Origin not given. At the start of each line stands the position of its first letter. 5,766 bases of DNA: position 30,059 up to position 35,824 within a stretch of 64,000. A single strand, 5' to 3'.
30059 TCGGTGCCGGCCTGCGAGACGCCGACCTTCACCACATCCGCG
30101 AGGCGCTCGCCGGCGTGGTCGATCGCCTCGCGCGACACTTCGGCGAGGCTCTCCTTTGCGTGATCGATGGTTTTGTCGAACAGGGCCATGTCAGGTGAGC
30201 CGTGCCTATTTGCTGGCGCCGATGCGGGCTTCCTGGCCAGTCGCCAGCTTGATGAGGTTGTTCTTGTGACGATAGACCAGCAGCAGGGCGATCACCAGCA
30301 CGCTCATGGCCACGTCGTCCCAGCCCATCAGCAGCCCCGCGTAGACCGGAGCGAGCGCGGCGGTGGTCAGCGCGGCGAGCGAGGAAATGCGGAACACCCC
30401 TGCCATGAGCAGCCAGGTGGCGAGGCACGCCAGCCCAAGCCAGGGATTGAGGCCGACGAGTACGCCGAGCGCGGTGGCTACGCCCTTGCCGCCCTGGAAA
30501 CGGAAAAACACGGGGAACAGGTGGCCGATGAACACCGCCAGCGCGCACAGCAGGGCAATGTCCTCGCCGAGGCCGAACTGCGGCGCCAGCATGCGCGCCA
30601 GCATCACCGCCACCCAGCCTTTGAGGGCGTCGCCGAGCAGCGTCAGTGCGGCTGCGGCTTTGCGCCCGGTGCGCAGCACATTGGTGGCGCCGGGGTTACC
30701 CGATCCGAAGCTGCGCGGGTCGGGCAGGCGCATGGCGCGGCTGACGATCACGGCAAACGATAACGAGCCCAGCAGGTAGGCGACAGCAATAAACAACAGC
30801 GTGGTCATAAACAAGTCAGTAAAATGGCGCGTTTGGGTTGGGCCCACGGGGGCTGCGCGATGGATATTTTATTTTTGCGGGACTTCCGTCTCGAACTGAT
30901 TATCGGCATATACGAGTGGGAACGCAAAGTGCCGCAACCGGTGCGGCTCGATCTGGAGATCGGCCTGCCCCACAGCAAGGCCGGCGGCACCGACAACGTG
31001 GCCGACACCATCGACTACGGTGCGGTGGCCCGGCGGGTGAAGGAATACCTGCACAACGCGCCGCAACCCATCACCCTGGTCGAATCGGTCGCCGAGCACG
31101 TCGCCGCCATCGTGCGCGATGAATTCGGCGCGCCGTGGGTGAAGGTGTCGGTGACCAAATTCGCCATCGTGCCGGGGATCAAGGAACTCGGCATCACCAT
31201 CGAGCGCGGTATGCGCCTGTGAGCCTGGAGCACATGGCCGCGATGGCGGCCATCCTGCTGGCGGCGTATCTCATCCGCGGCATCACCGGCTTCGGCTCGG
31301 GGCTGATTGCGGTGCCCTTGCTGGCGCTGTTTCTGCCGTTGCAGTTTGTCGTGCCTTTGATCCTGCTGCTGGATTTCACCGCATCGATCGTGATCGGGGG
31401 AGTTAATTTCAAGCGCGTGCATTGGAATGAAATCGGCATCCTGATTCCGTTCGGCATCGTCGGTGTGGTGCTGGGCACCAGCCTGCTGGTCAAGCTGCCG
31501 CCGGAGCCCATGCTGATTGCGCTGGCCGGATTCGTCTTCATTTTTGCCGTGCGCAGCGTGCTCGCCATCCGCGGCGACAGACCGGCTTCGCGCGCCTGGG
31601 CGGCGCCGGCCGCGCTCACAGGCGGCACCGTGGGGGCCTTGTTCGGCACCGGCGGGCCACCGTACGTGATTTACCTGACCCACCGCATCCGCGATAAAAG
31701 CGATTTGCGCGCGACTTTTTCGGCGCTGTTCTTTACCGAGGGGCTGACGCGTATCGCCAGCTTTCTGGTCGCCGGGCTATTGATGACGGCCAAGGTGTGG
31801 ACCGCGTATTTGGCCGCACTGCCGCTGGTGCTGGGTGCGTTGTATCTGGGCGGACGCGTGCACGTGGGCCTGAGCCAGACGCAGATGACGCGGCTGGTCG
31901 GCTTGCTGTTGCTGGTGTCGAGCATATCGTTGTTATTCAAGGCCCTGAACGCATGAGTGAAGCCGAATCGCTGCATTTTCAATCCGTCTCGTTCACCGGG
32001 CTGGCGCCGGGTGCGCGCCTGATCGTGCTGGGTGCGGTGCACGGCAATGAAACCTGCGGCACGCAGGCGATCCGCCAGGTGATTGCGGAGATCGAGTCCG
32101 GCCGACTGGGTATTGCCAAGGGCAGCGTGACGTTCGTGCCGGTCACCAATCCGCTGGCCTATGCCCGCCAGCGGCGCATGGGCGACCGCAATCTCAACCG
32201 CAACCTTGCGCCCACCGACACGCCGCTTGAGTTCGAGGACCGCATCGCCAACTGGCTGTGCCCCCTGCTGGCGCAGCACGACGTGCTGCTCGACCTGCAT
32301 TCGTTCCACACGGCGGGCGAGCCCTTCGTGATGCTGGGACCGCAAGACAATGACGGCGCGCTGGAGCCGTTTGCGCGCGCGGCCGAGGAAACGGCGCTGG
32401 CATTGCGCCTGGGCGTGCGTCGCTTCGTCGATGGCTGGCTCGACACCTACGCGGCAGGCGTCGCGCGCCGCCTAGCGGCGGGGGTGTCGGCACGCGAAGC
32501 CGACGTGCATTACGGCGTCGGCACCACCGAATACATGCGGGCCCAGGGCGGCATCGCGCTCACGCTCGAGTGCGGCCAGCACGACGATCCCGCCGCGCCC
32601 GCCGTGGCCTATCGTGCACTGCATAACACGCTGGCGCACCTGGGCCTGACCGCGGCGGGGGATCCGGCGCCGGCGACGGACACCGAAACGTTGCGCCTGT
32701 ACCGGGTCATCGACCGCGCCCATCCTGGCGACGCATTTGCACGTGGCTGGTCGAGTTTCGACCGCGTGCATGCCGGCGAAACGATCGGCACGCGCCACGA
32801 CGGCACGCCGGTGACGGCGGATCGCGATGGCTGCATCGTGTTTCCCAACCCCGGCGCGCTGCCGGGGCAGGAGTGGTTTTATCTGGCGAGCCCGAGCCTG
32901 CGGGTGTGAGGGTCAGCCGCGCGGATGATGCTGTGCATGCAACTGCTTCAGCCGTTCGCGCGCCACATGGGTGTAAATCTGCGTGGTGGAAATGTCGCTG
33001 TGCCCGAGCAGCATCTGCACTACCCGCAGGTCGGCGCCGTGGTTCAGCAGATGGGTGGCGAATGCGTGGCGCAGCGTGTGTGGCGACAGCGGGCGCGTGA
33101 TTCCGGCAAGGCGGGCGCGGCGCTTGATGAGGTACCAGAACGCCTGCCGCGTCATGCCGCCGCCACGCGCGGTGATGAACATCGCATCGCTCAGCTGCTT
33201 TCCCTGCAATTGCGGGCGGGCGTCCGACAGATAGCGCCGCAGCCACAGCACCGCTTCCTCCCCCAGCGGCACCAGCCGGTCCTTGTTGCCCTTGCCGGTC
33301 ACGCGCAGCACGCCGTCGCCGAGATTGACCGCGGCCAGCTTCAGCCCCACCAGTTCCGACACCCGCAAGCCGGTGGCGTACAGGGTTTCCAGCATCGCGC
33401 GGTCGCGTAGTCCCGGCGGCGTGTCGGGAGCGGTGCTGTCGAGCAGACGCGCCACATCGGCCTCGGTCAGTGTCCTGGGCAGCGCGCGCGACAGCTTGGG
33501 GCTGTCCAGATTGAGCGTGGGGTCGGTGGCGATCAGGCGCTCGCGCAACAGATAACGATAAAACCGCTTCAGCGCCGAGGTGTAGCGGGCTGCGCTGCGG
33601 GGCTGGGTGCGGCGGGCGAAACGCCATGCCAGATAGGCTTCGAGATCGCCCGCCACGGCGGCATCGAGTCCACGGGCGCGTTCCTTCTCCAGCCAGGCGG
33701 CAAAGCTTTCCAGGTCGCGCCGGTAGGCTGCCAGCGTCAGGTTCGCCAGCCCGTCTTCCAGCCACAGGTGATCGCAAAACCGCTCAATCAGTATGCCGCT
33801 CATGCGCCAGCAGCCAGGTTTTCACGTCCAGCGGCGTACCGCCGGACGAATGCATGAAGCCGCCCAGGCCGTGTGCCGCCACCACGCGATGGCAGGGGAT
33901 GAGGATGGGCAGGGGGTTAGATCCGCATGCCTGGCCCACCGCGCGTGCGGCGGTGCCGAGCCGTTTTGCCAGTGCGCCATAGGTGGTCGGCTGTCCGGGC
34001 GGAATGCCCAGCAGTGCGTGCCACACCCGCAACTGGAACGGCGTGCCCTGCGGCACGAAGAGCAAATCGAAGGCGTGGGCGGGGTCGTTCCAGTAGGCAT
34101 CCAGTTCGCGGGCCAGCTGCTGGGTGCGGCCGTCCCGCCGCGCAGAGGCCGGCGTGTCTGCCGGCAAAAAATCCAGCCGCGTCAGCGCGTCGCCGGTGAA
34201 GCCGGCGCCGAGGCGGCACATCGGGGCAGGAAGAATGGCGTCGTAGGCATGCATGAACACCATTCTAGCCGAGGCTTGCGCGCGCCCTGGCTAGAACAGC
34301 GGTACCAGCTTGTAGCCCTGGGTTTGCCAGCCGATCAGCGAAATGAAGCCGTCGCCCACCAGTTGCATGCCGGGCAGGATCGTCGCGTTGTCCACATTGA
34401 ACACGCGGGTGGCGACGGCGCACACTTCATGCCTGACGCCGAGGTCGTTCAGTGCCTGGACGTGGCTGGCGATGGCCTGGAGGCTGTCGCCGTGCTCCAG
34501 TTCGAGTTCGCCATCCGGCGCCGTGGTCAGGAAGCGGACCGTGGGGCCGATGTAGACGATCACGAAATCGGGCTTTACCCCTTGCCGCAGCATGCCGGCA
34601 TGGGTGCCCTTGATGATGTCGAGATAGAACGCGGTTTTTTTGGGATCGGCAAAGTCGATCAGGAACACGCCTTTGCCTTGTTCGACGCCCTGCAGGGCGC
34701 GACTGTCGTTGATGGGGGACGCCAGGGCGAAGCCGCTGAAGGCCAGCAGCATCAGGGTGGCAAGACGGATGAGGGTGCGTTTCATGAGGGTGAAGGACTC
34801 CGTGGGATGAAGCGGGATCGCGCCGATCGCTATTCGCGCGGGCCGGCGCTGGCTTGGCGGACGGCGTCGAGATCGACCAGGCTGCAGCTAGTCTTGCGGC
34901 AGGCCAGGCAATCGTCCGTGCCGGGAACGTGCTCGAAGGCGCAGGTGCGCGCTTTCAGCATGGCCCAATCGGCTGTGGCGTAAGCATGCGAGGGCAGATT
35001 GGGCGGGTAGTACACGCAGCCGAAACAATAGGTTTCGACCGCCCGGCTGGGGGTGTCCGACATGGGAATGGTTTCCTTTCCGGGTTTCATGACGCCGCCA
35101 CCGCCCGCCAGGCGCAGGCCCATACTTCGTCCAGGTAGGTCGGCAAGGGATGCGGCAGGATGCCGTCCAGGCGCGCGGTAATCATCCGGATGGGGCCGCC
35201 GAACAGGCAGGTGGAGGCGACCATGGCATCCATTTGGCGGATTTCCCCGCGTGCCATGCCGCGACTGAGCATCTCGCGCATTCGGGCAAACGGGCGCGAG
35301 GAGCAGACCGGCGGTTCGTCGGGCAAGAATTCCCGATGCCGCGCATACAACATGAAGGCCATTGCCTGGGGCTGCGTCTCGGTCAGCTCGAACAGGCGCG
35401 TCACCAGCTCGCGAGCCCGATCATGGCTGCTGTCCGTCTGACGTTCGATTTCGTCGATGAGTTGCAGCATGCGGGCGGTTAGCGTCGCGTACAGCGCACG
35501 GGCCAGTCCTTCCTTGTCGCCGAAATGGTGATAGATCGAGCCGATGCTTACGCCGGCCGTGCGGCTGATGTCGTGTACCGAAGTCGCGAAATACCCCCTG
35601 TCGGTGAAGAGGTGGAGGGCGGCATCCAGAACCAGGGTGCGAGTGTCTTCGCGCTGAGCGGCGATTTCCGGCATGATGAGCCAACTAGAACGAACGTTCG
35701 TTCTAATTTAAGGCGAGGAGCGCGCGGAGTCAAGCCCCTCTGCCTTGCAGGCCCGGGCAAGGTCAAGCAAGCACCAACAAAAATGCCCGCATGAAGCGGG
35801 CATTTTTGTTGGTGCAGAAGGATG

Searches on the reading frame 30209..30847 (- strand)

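Call 54: search_protein_families(library=pfam, proteins=[window:30209-30847:-], max_evalue=0.00001)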
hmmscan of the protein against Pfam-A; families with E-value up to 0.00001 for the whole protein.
window:30209-30847:- (213 aa): 1 family
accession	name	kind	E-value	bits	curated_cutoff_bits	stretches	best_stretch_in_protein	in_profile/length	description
PF02660.20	G3P_acyltransf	-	1e-52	179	24.1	1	22-201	1-164/164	Glycerol-3-phosphate acyltransferase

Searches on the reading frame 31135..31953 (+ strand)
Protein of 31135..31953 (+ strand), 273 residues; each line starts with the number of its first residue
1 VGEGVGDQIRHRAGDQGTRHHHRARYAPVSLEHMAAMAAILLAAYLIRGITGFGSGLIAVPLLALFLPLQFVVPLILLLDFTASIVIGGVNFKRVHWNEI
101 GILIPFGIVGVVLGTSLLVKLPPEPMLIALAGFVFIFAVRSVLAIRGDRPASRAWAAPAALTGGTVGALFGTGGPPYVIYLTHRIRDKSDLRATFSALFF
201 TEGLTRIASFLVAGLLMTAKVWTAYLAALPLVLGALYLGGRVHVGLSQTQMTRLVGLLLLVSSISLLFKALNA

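Call 54: search_protein_families(library=pfam, proteins=[window:31135-31953:+], max_evalue=0.00001)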
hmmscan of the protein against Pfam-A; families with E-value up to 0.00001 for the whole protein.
window:31135-31953:+ (273 aa): 1 family
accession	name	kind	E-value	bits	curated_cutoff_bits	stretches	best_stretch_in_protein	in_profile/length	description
PF01925.25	TauE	-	6.4e-27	95.2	32.6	1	38-266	2-237/237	Sulfite exporter TauE/SafE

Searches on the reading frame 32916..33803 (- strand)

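Call 54: search_protein_families(library=pfam, proteins=[window:32916-33803:-], max_evalue=0.00001)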
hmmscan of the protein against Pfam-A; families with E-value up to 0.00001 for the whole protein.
window:32916-33803:- (296 aa): 3 families
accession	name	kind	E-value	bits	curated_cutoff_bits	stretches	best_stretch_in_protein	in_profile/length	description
PF00589.27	Phage_integrase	-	1.6e-51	174.9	27.1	1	111-283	2-171/172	Phage integrase family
PF02899.23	Phage_int_SAM_1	-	2.1e-19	70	22.3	1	6-88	1-82/83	Phage integrase, N-terminal SAM-like domain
PF13495.12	Phage_int_SAM_4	-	1.5e-07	32.1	27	1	5-90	1-83/85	Phage integrase, N-terminal SAM-like domain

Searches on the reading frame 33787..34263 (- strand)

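Call 54: search_protein_families(library=pfam, proteins=[window:33787-34263:-], max_evalue=0.00001)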
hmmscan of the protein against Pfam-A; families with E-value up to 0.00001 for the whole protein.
window:33787-34263:- (159 aa): 1 family
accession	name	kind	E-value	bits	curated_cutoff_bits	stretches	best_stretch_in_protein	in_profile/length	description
PF01035.26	DNA_binding_1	-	6.3e-28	96.9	27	1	75-156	1-80/81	6-O-methylguanine DNA methyltransferase, DNA binding domain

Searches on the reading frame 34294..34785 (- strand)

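Call 54: search_protein_families(library=pfam, proteins=[window:34294-34785:-], max_evalue=0.00001)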
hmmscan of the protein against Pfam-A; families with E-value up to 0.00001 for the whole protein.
window:34294-34785:- (164 aa): 1 family
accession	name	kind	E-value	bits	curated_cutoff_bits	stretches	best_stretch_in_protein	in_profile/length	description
PF02635.20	DsrE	-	2.8e-07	31.1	22.7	1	63-161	31-114/116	DsrE/DsrF-like family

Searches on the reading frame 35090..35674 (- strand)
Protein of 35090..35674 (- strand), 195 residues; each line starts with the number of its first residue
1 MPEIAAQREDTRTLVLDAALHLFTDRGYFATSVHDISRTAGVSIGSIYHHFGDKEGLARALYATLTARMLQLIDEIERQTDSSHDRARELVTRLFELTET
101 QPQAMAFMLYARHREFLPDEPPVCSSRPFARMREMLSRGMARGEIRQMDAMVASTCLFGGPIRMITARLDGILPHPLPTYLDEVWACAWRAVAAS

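Call 54: search_protein_families(library=pfam, proteins=[window:35090-35674:-], max_evalue=0.00001)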
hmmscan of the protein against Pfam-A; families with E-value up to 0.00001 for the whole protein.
window:35090-35674:- (195 aa): 1 family
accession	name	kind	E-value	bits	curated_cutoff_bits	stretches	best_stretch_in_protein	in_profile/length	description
PF00440.29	TetR_N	-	3.6e-17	62.3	24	1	16-61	2-47/47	Bacterial regulatory proteins, tetR family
